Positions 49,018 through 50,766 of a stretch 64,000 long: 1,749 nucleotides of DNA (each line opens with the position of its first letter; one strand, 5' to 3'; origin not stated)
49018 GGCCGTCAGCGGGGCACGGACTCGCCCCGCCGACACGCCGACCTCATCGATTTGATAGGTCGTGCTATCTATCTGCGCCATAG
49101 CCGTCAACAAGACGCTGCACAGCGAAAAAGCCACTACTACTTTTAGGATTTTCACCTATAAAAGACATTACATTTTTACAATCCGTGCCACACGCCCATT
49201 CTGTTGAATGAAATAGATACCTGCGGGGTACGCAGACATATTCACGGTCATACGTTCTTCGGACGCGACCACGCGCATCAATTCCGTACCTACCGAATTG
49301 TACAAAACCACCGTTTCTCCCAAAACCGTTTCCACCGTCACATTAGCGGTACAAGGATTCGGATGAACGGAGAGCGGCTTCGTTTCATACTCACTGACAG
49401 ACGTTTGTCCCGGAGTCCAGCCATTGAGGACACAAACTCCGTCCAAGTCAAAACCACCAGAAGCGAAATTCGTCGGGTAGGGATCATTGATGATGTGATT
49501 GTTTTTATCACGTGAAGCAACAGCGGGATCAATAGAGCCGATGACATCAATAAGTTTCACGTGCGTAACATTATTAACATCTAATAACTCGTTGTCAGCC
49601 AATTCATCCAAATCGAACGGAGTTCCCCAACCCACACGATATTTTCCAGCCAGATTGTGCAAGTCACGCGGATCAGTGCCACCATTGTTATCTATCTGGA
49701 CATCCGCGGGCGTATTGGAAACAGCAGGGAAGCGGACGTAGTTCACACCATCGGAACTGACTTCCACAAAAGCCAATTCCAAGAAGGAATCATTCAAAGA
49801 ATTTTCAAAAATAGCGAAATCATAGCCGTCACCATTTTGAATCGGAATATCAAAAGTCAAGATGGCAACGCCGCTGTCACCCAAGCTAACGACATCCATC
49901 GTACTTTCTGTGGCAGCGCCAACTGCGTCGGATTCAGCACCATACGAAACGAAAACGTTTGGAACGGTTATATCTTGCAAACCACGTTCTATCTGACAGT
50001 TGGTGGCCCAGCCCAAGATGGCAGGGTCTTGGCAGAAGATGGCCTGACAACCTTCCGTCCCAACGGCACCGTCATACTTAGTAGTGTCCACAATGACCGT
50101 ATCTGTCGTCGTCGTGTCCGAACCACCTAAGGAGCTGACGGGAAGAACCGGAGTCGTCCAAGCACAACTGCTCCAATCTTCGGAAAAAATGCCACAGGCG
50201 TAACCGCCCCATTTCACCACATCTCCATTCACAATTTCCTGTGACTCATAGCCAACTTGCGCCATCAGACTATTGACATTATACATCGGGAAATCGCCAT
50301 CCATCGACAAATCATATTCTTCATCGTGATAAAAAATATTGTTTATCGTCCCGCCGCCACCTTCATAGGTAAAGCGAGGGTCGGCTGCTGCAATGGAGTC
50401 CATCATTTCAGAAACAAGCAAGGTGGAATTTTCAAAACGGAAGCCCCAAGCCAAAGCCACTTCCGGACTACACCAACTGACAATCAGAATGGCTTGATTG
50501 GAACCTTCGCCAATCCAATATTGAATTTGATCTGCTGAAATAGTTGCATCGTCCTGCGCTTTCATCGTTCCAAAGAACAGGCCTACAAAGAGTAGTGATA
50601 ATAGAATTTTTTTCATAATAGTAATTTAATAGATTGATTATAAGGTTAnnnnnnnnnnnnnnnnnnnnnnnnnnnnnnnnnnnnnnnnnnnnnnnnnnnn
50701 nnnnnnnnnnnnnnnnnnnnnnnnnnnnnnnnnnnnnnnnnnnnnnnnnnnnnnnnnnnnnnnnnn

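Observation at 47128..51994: Cobalamin-riboswitch operon that pairs a BtuB-like receptor and a beta-propeller lipoprotein with a T9SS-sorted protein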

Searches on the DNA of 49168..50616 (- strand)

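Call 22: search_rna_families(sources=[L002, L006, L010, L042, L055, L069, L001, L016], threshold=gathering)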
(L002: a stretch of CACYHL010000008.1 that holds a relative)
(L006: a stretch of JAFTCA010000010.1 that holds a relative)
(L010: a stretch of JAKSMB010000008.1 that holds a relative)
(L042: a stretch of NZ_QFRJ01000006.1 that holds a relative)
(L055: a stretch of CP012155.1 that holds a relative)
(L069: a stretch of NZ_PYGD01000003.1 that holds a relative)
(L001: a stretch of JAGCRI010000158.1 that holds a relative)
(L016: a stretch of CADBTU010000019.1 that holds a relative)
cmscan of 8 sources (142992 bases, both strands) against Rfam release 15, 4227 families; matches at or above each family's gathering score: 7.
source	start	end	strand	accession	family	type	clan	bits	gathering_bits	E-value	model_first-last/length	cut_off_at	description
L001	996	1184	+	RF00174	Cobalamin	Cis-reg; riboswitch;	CL00101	102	31.5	5.1e-24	1-189/189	no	Cobalamin riboswitch aptamer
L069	8235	8460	+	RF00174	Cobalamin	Cis-reg; riboswitch;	CL00101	99.1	31.5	3.4e-23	1-189/189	no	Cobalamin riboswitch aptamer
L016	127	310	+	RF00174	Cobalamin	Cis-reg; riboswitch;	CL00101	98.6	31.5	4.7e-23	1-189/189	no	Cobalamin riboswitch aptamer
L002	8592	8778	+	RF00174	Cobalamin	Cis-reg; riboswitch;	CL00101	98.1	31.5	6.5e-23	1-189/189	no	Cobalamin riboswitch aptamer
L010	8509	8690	+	RF00174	Cobalamin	Cis-reg; riboswitch;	CL00101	91.2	31.5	6.2e-21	1-189/189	no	Cobalamin riboswitch aptamer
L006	9662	9860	+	RF00174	Cobalamin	Cis-reg; riboswitch;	CL00101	90.4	31.5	1.1e-20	1-189/189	no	Cobalamin riboswitch aptamer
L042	5636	5829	+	RF00174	Cobalamin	Cis-reg; riboswitch;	CL00101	81.1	31.5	4.7e-18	1-189/189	no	Cobalamin riboswitch aptamer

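Call 79: search_rna_families(sources=[L025, L051, L074, L068, L073, L024, L066], threshold=gathering)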
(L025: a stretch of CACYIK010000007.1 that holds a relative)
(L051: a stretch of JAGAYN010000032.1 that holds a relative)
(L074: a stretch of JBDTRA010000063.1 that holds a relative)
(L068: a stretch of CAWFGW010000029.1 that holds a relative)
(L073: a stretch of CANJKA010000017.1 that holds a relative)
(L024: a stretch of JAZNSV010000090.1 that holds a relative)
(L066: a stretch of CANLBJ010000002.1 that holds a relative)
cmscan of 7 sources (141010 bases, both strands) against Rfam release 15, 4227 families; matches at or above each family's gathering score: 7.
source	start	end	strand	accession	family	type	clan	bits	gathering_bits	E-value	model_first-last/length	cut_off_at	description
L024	5522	5714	+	RF00174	Cobalamin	Cis-reg; riboswitch;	CL00101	116.2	31.5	4.2e-28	1-189/189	no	Cobalamin riboswitch aptamer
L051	4900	5092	+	RF00174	Cobalamin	Cis-reg; riboswitch;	CL00101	114.5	31.5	1.3e-27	1-189/189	no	Cobalamin riboswitch aptamer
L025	4381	4571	+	RF00174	Cobalamin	Cis-reg; riboswitch;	CL00101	105.8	31.5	4.1e-25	1-189/189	no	Cobalamin riboswitch aptamer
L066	5482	5673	+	RF00174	Cobalamin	Cis-reg; riboswitch;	CL00101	100.4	31.5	1.4e-23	1-189/189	no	Cobalamin riboswitch aptamer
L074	6763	6993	+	RF00174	Cobalamin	Cis-reg; riboswitch;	CL00101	95.6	31.5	3.3e-22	1-189/189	no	Cobalamin riboswitch aptamer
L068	6580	6794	+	RF00174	Cobalamin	Cis-reg; riboswitch;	CL00101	92.1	31.5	3.3e-21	1-189/189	no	Cobalamin riboswitch aptamer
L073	5464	5645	+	RF00174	Cobalamin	Cis-reg; riboswitch;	CL00101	88.3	31.5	4.1e-20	1-189/189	no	Cobalamin riboswitch aptamer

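Call 80: search_rna_families(sources=[L055, L054, L031, L027, L077, L056, L059, L078, L046, L004], threshold=gathering)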
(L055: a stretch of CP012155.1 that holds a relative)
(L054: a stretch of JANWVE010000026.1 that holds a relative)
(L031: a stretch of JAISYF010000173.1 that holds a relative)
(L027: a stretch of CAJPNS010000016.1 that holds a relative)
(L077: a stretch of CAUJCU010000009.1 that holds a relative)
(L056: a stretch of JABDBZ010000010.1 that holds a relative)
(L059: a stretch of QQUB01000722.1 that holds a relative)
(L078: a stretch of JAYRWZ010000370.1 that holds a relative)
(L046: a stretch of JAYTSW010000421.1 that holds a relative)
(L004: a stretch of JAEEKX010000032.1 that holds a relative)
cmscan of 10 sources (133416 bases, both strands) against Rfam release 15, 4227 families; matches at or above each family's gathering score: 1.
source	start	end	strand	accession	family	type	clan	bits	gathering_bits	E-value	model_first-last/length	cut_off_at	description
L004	10456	10528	+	RF00005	tRNA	Gene; tRNA;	CL00001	73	29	9.6e-14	1-71/71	no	tRNA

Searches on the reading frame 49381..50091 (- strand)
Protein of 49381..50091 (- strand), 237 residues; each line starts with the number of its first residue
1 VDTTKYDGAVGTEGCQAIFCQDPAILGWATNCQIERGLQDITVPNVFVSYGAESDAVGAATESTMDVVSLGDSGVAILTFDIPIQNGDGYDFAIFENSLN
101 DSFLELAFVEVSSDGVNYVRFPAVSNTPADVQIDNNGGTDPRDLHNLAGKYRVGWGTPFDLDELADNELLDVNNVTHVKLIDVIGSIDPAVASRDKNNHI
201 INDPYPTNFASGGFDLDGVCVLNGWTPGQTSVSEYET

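Call 34: search_solved_structures(query=A3, max_evalue=10, show_alignments=2)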
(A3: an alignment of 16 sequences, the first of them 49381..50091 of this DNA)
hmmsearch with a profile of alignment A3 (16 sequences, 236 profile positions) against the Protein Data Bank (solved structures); distinct sequences matched with E-value up to 10: 4.
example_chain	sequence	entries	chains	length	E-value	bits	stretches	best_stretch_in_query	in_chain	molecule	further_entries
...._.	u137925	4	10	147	0.13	14.7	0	11-29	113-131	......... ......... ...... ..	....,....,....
4r9n_A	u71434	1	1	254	0.32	13.4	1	151-197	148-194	Lmo0547 protein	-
7zoi_A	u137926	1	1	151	1.1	11.7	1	11-41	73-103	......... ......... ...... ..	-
2p61_A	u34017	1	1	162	1.5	11.2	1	95-156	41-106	Hypothetical protein TM_1646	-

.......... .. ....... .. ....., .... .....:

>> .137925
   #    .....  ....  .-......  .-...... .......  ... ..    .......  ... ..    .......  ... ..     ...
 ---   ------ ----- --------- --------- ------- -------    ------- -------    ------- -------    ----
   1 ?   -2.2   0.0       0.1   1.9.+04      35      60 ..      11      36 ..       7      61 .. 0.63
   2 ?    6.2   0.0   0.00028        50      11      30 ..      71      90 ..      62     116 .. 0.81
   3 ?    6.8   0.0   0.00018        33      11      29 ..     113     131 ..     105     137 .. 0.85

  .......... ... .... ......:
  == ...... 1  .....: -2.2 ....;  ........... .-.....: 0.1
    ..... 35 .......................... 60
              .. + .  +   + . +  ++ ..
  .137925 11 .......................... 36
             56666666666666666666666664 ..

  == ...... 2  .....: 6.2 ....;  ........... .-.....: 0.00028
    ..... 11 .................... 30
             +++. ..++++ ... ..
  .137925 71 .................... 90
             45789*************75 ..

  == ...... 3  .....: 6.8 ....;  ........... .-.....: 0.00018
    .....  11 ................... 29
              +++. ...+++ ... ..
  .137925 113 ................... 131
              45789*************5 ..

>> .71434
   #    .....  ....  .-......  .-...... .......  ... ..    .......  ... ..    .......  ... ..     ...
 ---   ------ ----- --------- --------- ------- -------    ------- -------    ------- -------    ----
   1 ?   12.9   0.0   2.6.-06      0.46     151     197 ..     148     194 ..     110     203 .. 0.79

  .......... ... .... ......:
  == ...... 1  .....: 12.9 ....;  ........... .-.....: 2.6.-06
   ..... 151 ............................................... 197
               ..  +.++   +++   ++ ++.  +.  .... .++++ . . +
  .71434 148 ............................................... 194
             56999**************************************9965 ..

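Call 44: predict_structure(alignment_id=A3)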
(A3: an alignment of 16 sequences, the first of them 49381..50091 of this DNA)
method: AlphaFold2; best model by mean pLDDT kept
length: 237 residues; sequences in the alignment: 16
mean_pLDDT: 64.8   pTM: 0.74
mean pLDDT of the five models: 64.8, 60.7, 59.9, 59.8, 59.5
residues with pLDDT >= 90: 25; 70-90: 78; 50-70: 65; < 50: 69
segments of 3 or more residues with pLDDT < 50: 1-11, 51-65, 99-102, 134-136, 152-154, 185-193, 195-197, 201-211, 230-237
pLDDT, mean of each block of 10 residues (from residue 1): 35 57 79 74 59 37 55 81 88 72 69 92 62 51 66 64 89 93 55 50 43 70 68 38
secondary structure, 60 per line:
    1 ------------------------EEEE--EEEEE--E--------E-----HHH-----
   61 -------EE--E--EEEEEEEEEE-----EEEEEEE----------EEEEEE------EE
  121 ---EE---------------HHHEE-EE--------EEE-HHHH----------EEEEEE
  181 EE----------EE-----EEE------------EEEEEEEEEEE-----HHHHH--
elements in order: E25-28 E31-35 E75-84 E90-96 E107-112 E157-159 H161-164 E175-182 E200-202 E215-225 H231-235

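Call 47: fold_search(model_id=the predicted structure, library=pdb)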
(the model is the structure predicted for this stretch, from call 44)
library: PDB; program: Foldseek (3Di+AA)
matches with E <= 10: 309; with E <= 0.001: 0
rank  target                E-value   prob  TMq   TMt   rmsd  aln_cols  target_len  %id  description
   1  8qpg_TA               2.1e-03  0.87  0.29  0.18  17.4       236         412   13  Turret of Haloferax tailed virus 1 (released 2024-10-09)
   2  4a44                  3.6e-03  0.98  0.29  0.44   9.4       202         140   12  CpGH89CBM32-5, from Clostridium perfringens, in complex with the Tn Antigen (released 2012-04-04)
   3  9efk_M                5.9e-03  0.82  0.29  0.11  10.2       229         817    9  Cryo-EM structure of the portal-tail complex of LME-1 phage (released 2025-04-16)
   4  4a41                  6.2e-03  0.93  0.28  0.42  10.2       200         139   12  CpGH89CBM32-5, from Clostridium perfringens, in complex with galactose (released 2012-04-04)
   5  2jda_B                6.9e-03  0.99  0.34  0.51   7.6       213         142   10  Structure of a pectin binding carbohydrate binding module determined in an monoclinic crystal form. (released 2007-01-16)
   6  5zu6                  7.7e-03  0.97  0.30  0.44   9.3       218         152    8  A CBM32 derived from alginate lyase B (AlyB-OU02) (released 2018-06-20)
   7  7nsn_A                1.7e-02  0.84  0.32  0.08  10.8       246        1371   12  Multi-domain GH92 alpha-1,2-mannosidase from Neobacillus novalis: mannoimidazole complex (released 2022-09-21)
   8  3nng_A                2.2e-02  0.82  0.31  0.43   9.1       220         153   11  Crystal structure of the F5/8 type C domain of Q5LFR2_BACFN protein from Bacteroides fragilis. Northeast Structural Ge (released 2010-08-18)
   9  8auw_B                2.3e-02  0.75  0.31  0.04  10.7       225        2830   11  Cryo-EM structure of human BIRC6 in complex with SMAC. (released 2023-02-15)
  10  7blg                  2.9e-02  0.90  0.32  0.48   9.0       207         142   10  Structure of CBM BT3015C from Bacteroides thetaiotaomicron in complex with galactose (released 2022-03-02)
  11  2j1e_A                2.9e-02  0.72  0.28  0.42  10.8       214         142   12  High Resolution Crystal Structure of CBM32 from a N-acetyl-beta- hexosaminidase in complex with lacNAc (released 2006-09-20)
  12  2j7m_A                3.4e-02  0.72  0.28  0.42  10.8       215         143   12  Characterization of a Family 32 CBM (released 2006-10-16)
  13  3nng_B                3.8e-02  0.60  0.26  0.36   9.4       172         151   14  Crystal structure of the F5/8 type C domain of Q5LFR2_BACFN protein from Bacteroides fragilis. Northeast Structural Ge (released 2010-08-18)
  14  2cdo_C                4.1e-02  0.85  0.33  0.50   7.1       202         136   10  structure of agarase carbohydrate binding module in complex with neoagarohexaose (released 2006-02-16)
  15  8e2e_A                4.1e-02  0.69  0.30  0.11  12.3       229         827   13  Cryo-EM structure of helical arch of BIRC6 (from local refinement 1) (released 2023-02-15)
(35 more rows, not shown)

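Call 50: search_protein_families(library=pfam, alignment_id=A3, max_evalue=10)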
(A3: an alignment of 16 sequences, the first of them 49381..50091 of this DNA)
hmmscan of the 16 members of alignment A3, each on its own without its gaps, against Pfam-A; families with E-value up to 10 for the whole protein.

A. member 1, window:49381-50091:- (237 aa): 0 families

B. families by the number of members that match (of 16 scanned): 3 families
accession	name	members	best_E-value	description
PF22446.2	Lac_Phage_Head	1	0.14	Head N-terminal domain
PF01761.26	DHQ_synthase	1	0.15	3-dehydroquinate synthase N-terminal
PF03014.20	SP2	1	0.18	Structural protein 2 nucleoplasmin-like domain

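Call 59: search_protein_representatives(alignment_id=A3)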
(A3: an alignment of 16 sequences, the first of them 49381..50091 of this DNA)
Query: 16 sequences, 236 profile positions. Proteins with E-value up to 0.001 (for the whole library): 2362; up to 1e-10: 1612; up to 1e-30: 991. The best 150 are listed.
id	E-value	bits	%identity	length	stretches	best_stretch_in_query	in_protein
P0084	6.8e-186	631.0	-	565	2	5-234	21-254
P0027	4.4e-123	425.4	-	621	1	2-232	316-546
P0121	7.1e-121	418.2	-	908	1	2-233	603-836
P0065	2.1e-119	413.4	-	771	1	2-235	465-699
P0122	5.9e-117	405.4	-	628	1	3-235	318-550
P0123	1.0e-115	401.3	-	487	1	3-230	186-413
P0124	1.0e-115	401.3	-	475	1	5-232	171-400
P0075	2.0e-112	390.5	-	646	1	2-235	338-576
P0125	1.6e-103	361.4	-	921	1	4-225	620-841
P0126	3.3e-99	347.2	-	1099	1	5-224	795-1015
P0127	3.7e-98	343.8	-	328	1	5-230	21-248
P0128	4.7e-97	340.2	-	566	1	5-232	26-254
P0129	2.0e-96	338.2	-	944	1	6-229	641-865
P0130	2.2e-96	338.0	-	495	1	4-226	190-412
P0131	3.4e-96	337.4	-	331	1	5-234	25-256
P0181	4.2e-81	288.0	-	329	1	6-224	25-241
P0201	1.0e-78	280.2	-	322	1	10-223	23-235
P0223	7.8e-77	274.0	-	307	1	4-224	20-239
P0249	6.2e-75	267.8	-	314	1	16-232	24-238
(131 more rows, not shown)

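Call 74: search_protein_families(library=ncbifam, proteins=[P0127, P0131, P0181, P0201, P0223, P0249], max_evalue=1)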
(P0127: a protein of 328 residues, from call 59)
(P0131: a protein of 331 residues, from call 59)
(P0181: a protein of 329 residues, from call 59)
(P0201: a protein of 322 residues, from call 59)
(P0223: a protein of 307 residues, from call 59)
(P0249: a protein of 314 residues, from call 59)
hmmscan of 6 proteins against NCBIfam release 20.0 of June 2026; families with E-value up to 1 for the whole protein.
P0127 (328 aa): 5 families
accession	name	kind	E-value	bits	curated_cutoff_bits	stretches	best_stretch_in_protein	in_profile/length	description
TIGR04183.1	Por_Secre_tail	domain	1.4e-13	50.6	23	1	259-328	1-72/72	T9SS type A sorting domain-containing protein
NF038113.1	T9SSA_dep_M36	equivalog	3.5e-08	32.1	885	1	242-328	779-869/869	T9SS-dependent M36 family metallopeptidase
NF052644.1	T9SS_DNase_Rie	equivalog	0.00018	20.9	260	1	243-328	169-251/251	T9SS-dependent surface endonuclease, AS87_RS02955 family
NF033170.0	lipo_LIC13355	subfamily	0.00037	19.8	120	1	78-144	86-159/273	LIC_13355 family lipoprotein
NF033708.1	T9SS_Cterm_ChiA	domain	0.0072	16.2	40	1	275-326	2-54/55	T9SS sorting signal type C domain-containing protein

P0131 (331 aa): 6 families
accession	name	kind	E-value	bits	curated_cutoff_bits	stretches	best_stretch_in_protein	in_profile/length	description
TIGR04183.1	Por_Secre_tail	domain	8.2e-09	35.3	23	1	265-328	1-66/72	T9SS type A sorting domain-containing protein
NF038113.1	T9SSA_dep_M36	equivalog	9.8e-06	24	885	1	254-326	784-861/869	T9SS-dependent M36 family metallopeptidase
NF050177.1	TapA_OM_Porphy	equivalog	9.3e-05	21.3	500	1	263-327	471-537/544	TapA/TapC family T9SS-dependent outer membrane protein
NF033170.0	lipo_LIC13355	subfamily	0.00075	18.8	120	1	106-151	111-161/273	LIC_13355 family lipoprotein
NF052644.1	T9SS_DNase_Rie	equivalog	0.084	12.2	260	1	283-319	201-236/251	T9SS-dependent surface endonuclease, AS87_RS02955 family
TIGR01357.1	aroB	equivalog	0.25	10.5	305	1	137-174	108-145/344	3-dehydroquinate synthase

P0181 (329 aa): 2 families
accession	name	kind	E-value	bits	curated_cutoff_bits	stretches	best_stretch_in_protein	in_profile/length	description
TIGR04183.1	Por_Secre_tail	domain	0.00023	21.1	23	1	260-317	2-61/72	T9SS type A sorting domain-containing protein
NF033170.0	lipo_LIC13355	subfamily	0.0057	15.9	120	1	45-146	66-161/273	LIC_13355 family lipoprotein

P0201 (322 aa): 2 families
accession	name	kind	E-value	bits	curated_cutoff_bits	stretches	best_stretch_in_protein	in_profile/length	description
TIGR04183.1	Por_Secre_tail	domain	0.00014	21.8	23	1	271-318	21-68/72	T9SS type A sorting domain-containing protein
NF033170.0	lipo_LIC13355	subfamily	0.0022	17.3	120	1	60-134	82-155/273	LIC_13355 family lipoprotein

P0223 (307 aa): 1 family
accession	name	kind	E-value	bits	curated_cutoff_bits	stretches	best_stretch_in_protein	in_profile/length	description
NF033170.0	lipo_LIC13355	subfamily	0.003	16.8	120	1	98-143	111-161/273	LIC_13355 family lipoprotein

P0249 (314 aa): 4 families
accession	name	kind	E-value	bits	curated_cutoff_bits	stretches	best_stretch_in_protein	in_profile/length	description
TIGR04183.1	Por_Secre_tail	domain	4.5e-06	26.5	23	1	254-312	15-71/72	T9SS type A sorting domain-containing protein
NF038113.1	T9SSA_dep_M36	equivalog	0.00083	17.6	885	1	255-311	811-867/869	T9SS-dependent M36 family metallopeptidase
NF033170.0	lipo_LIC13355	subfamily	0.0017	17.6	120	1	88-130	109-157/273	LIC_13355 family lipoprotein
NF033708.1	T9SS_Cterm_ChiA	domain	0.037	13.9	40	1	266-311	8-53/55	T9SS sorting signal type C domain-containing protein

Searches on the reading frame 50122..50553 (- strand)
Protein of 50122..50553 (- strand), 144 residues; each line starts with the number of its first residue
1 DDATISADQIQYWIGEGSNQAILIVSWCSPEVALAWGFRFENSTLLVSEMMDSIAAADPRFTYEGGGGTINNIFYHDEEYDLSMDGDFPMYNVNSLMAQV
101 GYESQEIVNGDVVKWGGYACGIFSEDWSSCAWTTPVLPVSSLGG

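Call 35: search_solved_structures(query=A4, max_evalue=10, show_alignments=3)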
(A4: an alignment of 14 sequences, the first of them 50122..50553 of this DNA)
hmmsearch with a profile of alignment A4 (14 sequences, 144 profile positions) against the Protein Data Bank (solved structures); distinct sequences matched with E-value up to 10: 1.
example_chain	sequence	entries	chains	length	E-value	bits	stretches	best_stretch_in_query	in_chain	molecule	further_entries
7kmv_A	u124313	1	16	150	1.2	12.6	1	38-93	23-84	Jacalin-type lectin domain-containing protein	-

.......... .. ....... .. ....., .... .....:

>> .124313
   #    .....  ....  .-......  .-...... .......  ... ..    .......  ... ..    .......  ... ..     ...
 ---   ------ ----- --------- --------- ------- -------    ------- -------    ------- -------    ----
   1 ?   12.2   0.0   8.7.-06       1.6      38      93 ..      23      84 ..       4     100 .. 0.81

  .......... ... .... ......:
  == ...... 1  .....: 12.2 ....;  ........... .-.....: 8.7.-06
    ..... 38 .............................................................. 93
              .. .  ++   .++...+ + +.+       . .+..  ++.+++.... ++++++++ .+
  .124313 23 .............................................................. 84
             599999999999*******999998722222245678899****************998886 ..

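Call 49: search_protein_families(library=pfam, alignment_id=A4, max_evalue=0.1)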
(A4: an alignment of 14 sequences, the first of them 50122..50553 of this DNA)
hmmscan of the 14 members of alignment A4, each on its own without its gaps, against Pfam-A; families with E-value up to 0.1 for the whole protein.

A. member 1, window:50122-50553:- (144 aa): 2 families
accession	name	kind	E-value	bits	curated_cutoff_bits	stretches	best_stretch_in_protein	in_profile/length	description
PF14478.12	DUF4430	-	0.0053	17.6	23.8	1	86-115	39-68/72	Domain of unknown function (DUF4430)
PF08063.17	Zn_ribbon_PADR1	-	0.081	13.2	25.1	0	116-134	18-36/42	PADR1 domain, zinc ribbon fold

B. families by the number of members that match (of 14 scanned): 5 families
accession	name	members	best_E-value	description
PF14478.12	DUF4430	6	9.1e-08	Domain of unknown function (DUF4430)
PF07482.16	DUF1522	1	0.0033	Domain of Unknown Function (DUF1522)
PF23786.1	Baseplate_wedge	1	0.0086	Phage baseplate wedge subunit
PF24100.1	DUF7381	1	0.071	Domain of unknown function (DUF7381)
PF08063.17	Zn_ribbon_PADR1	1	0.081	PADR1 domain, zinc ribbon fold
